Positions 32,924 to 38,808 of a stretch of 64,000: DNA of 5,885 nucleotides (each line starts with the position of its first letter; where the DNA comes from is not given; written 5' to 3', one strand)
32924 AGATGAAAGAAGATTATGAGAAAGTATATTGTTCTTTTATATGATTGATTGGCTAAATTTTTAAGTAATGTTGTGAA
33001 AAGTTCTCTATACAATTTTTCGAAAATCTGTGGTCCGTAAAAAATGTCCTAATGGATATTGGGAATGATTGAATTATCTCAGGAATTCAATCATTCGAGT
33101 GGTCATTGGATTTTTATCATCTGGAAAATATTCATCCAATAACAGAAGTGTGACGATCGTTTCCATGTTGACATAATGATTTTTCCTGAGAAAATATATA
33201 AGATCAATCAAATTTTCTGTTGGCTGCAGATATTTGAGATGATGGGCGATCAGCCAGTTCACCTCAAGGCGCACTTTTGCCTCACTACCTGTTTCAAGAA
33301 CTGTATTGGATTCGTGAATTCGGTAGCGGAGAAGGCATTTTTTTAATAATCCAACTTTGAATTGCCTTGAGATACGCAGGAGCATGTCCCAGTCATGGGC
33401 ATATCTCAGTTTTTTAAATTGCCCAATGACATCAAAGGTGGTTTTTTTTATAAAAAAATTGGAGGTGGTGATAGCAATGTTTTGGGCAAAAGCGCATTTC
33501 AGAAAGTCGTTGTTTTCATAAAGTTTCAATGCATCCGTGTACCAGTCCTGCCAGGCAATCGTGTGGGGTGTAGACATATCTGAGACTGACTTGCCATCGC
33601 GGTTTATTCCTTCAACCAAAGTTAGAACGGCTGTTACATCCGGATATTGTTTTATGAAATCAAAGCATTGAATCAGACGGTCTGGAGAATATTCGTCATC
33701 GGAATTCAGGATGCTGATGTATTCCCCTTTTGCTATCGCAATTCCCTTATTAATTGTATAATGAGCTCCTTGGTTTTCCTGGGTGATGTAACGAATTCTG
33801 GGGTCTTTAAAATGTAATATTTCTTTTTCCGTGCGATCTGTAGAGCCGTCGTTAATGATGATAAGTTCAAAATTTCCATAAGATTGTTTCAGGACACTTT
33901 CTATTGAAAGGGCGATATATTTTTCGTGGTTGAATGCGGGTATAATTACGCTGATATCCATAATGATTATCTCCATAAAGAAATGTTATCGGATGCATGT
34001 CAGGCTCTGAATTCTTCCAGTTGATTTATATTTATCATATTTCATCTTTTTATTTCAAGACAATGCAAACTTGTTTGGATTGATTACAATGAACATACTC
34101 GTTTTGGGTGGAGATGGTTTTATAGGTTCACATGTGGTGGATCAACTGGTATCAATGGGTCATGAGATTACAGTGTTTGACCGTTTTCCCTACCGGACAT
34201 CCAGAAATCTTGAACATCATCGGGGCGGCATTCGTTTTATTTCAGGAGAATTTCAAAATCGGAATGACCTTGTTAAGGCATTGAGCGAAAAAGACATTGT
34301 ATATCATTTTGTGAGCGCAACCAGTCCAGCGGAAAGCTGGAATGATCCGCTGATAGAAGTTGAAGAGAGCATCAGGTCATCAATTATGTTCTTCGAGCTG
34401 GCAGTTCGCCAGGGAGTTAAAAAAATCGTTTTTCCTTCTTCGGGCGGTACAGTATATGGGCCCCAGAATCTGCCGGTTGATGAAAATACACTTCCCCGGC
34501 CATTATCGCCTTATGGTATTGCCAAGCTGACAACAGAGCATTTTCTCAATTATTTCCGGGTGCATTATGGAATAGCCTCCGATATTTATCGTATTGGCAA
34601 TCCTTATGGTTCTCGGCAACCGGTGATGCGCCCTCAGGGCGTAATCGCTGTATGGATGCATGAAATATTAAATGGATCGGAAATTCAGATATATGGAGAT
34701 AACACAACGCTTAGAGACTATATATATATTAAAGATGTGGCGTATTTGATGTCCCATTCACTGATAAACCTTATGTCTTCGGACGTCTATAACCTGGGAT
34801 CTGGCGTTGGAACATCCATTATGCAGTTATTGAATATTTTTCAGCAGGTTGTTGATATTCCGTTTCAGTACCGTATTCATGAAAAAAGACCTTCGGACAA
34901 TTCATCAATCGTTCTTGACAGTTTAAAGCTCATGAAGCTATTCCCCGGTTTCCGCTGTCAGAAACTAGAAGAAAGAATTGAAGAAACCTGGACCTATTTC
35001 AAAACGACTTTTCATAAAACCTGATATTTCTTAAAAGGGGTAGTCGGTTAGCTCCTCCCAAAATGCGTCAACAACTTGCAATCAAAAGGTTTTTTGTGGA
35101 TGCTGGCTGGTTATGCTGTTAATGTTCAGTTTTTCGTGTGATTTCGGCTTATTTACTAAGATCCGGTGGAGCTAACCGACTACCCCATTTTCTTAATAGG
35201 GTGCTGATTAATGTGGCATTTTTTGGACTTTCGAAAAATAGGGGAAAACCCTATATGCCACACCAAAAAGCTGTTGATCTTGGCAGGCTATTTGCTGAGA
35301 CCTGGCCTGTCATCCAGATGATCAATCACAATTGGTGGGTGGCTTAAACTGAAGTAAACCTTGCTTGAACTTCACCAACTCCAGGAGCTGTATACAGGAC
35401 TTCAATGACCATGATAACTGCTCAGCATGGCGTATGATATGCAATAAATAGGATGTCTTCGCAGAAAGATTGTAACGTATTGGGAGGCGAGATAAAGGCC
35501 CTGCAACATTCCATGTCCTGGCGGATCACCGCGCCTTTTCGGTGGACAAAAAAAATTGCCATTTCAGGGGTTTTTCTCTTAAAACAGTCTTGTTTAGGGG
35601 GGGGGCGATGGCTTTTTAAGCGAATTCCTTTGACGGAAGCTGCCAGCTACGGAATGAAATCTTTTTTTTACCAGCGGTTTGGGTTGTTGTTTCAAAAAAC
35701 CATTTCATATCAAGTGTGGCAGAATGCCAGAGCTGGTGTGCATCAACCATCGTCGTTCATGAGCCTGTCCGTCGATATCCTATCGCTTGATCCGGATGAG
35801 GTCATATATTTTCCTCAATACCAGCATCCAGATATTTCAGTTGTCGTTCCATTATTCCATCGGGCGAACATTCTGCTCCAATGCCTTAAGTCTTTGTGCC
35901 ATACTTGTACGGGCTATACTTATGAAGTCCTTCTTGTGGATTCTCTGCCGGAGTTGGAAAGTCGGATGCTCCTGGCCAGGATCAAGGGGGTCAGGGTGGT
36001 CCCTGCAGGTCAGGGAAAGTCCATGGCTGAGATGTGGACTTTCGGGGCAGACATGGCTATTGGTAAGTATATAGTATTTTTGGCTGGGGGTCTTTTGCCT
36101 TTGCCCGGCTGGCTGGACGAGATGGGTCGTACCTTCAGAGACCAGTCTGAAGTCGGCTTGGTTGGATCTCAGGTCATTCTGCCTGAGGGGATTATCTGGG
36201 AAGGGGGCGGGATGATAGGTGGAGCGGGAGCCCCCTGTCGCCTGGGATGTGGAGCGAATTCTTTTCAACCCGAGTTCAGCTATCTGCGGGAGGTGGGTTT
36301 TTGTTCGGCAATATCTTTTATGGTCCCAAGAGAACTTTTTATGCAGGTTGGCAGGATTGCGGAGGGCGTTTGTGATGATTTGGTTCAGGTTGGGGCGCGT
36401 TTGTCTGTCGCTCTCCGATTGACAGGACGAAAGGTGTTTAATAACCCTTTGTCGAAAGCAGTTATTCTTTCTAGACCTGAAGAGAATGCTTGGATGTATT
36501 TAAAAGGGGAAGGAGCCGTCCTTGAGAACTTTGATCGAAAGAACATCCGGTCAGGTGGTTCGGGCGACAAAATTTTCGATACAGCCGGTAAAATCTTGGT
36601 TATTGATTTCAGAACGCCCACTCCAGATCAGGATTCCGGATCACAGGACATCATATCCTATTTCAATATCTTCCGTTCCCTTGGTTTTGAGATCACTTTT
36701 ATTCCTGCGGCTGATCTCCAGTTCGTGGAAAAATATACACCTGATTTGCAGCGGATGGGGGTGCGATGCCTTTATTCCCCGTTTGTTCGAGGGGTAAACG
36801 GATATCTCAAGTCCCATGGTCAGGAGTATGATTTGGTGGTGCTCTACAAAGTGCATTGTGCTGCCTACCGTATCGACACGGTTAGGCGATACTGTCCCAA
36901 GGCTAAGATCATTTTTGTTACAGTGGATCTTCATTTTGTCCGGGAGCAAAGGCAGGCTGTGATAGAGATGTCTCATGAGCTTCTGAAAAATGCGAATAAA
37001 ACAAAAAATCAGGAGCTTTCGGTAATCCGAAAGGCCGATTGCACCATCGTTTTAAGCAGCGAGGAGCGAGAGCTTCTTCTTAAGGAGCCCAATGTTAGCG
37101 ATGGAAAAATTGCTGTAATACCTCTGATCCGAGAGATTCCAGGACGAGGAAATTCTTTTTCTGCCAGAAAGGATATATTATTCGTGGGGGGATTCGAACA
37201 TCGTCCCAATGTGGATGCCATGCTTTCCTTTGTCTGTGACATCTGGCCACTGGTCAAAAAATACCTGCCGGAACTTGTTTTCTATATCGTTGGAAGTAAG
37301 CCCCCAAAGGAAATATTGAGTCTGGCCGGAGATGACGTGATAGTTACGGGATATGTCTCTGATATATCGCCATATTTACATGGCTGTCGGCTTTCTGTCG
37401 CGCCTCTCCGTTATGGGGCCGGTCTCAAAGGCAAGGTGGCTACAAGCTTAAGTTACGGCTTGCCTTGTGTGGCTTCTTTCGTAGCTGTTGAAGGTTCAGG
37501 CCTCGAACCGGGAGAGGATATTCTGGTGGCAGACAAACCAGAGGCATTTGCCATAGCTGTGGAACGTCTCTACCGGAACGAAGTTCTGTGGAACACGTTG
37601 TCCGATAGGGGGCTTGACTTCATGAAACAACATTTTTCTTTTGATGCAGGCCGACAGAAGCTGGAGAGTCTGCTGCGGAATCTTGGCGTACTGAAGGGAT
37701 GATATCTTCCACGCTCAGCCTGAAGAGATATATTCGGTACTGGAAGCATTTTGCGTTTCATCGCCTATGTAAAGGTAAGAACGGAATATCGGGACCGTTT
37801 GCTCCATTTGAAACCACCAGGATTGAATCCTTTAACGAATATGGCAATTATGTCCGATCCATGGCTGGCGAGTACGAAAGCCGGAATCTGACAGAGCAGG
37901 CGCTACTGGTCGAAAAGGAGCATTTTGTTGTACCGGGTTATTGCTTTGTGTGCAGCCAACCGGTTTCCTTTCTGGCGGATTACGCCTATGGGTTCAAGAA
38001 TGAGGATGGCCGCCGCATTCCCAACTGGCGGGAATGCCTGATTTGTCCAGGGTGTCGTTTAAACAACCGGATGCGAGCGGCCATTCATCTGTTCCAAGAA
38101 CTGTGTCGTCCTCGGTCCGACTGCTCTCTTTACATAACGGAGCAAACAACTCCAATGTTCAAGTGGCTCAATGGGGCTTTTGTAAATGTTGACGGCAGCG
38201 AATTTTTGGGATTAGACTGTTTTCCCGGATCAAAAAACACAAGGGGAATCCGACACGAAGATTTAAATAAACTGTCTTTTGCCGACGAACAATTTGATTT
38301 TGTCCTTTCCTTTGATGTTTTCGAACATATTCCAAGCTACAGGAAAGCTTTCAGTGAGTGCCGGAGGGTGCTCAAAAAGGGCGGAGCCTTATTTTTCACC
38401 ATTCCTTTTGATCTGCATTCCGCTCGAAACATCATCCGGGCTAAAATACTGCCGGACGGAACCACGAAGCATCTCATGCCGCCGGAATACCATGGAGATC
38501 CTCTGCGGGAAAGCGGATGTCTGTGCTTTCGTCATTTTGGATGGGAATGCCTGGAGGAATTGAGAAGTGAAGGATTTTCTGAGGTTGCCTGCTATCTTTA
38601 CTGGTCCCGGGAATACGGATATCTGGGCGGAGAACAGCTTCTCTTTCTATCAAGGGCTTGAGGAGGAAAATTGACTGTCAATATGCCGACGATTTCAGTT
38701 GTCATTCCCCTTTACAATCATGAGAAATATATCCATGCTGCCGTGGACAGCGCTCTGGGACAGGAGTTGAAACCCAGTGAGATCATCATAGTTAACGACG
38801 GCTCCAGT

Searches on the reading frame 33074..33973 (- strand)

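Call 8: search_protein_families(library=pfam, proteins=[window:33074-33973:-], max_evalue=0.001)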
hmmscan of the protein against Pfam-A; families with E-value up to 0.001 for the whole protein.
window:33074-33973:- (299 aa): 3 families
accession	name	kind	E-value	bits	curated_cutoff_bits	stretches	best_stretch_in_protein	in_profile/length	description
PF00535.33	Glycos_transf_2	-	2e-33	116.1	23.3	1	8-128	1-125/168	Glycosyl transferase family 2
PF10111.15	Glyco_tranf_2_2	-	8.4e-17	62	27.3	1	8-221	1-219/276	Glycosyltransferase like family 2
PF13641.12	Glyco_tranf_2_3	-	3.3e-12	47.4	27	1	7-203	3-196/230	Glycosyltransferase like family 2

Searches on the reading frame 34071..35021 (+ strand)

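Call 8: search_protein_families(library=pfam, proteins=[window:34071-35021:+], max_evalue=0.001)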
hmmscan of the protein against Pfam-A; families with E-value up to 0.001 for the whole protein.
window:34071-35021:+ (317 aa): 7 families
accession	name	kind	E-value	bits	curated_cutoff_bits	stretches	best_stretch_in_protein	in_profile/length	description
PF01370.27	Epimerase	-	8.1e-45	153.5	20.9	1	9-243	1-240/240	NAD dependent epimerase/dehydratase family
PF16363.11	GDP_Man_Dehyd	-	1.2e-34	120.7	27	1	10-261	1-266/332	GDP-mannose 4,6 dehydratase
PF01073.25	3Beta_HSD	-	2.4e-12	46.9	22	1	10-130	1-122/280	3-beta hydroxysteroid dehydrogenase/isomerase family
PF13460.12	NAD_binding_10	-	3.5e-11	43.7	27.2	1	13-160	1-132/184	NAD(P)H-binding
PF02719.21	Polysacc_synt_2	-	2.4e-07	30.7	20.2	1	9-261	1-247/293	Polysaccharide biosynthesis protein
PF05368.20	NmrA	-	2.1e-06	28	27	1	8-124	4-107/298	NmrA-like family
PF04321.23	RmlD_sub_bind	-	0.00037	20.1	27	1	7-160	1-137/287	RmlD substrate binding domain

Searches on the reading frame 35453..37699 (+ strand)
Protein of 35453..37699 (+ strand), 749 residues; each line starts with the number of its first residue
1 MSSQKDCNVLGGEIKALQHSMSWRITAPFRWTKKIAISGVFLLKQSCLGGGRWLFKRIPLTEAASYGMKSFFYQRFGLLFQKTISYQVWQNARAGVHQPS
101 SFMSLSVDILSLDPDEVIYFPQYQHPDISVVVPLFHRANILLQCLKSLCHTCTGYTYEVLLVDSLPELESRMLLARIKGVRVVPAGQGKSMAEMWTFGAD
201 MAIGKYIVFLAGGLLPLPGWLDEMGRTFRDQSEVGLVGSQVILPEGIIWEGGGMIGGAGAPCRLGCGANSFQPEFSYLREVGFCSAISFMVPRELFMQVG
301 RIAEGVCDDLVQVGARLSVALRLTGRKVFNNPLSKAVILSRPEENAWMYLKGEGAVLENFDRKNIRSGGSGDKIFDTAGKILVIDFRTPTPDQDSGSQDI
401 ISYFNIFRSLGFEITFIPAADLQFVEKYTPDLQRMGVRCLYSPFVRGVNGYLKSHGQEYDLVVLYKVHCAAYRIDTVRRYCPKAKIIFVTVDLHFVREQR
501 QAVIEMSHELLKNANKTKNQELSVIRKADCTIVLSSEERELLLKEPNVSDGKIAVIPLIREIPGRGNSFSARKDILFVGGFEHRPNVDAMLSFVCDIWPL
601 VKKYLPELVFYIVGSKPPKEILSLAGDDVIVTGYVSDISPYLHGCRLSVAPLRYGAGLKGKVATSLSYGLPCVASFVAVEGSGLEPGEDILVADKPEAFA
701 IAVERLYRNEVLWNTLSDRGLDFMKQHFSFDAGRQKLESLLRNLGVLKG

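Call 8: search_protein_families(library=pfam, proteins=[window:35453-37699:+], max_evalue=0.001)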
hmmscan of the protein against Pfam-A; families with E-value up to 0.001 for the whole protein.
window:35453-37699:+ (749 aa): 2 families
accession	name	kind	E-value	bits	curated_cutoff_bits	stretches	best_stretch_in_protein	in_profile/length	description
PF13692.12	Glyco_trans_1_4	-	2.7e-22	80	27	1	573-709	2-142/142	Glycosyl transferases group 1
PF00535.33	Glycos_transf_2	-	1.1e-10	42.2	23.3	1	129-239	1-114/168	Glycosyl transferase family 2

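Call 46: search_protein_families(library=ncbifam, proteins=[window:35453-37699:+], max_evalue=0.001)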
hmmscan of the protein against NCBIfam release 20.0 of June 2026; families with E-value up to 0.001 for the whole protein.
window:35453-37699:+ (749 aa): 4 families
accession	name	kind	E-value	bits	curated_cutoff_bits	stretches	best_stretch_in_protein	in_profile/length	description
TIGR03087.1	stp1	hypoth_equivalog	9.2e-33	114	316.65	1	513-742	158-395/397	TIGR03087 family PEP-CTERM/XrtA system glycosyltransferase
TIGR03965.1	mycofact_glyco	equivalog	5.4e-09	35.4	280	1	124-243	72-193/467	mycofactocin biosynthesis glycosyltransferase MftF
TIGR04283.1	glyco_like_mftF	equivalog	0.00026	20.6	182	1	128-233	1-103/221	TIGR04283 family arsenosugar biosynthesis glycosyltransferase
NF038299.1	EPS_HpsN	equivalog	0.0005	19.1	425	1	126-242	1-120/317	hormogonium polysaccharide biosynthesis glycosyltransferase HpsN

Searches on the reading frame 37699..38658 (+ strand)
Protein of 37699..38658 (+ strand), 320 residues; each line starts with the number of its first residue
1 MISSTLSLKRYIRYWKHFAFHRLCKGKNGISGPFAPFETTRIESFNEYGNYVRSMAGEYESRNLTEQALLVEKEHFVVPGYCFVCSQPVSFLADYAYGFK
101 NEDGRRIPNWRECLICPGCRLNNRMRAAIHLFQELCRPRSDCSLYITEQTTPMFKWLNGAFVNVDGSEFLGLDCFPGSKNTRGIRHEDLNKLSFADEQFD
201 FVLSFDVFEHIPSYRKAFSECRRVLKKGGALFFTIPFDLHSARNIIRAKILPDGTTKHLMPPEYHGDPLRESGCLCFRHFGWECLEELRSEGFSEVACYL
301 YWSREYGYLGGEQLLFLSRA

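Call 8: search_protein_families(library=pfam, proteins=[window:37699-38658:+], max_evalue=0.001)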
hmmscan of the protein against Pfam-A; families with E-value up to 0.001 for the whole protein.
window:37699-38658:+ (320 aa): 5 families
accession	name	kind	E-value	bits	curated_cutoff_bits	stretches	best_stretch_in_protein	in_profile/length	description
PF08241.18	Methyltransf_11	-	2.1e-14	54.4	21.2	1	183-233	42-95/95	Methyltransferase domain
PF13649.12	Methyltransf_25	-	1e-08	36.1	27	1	185-229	51-97/97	Methyltransferase domain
PF13489.12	Methyltransf_23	-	3e-08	34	27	1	188-244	71-128/164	Methyltransferase domain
PF08242.18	Methyltransf_12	-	4.8e-06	27.7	30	1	186-231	50-98/98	Methyltransferase domain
PF13847.12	Methyltransf_31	-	7.3e-06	26.2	27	1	187-233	61-109/145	Methyltransferase domain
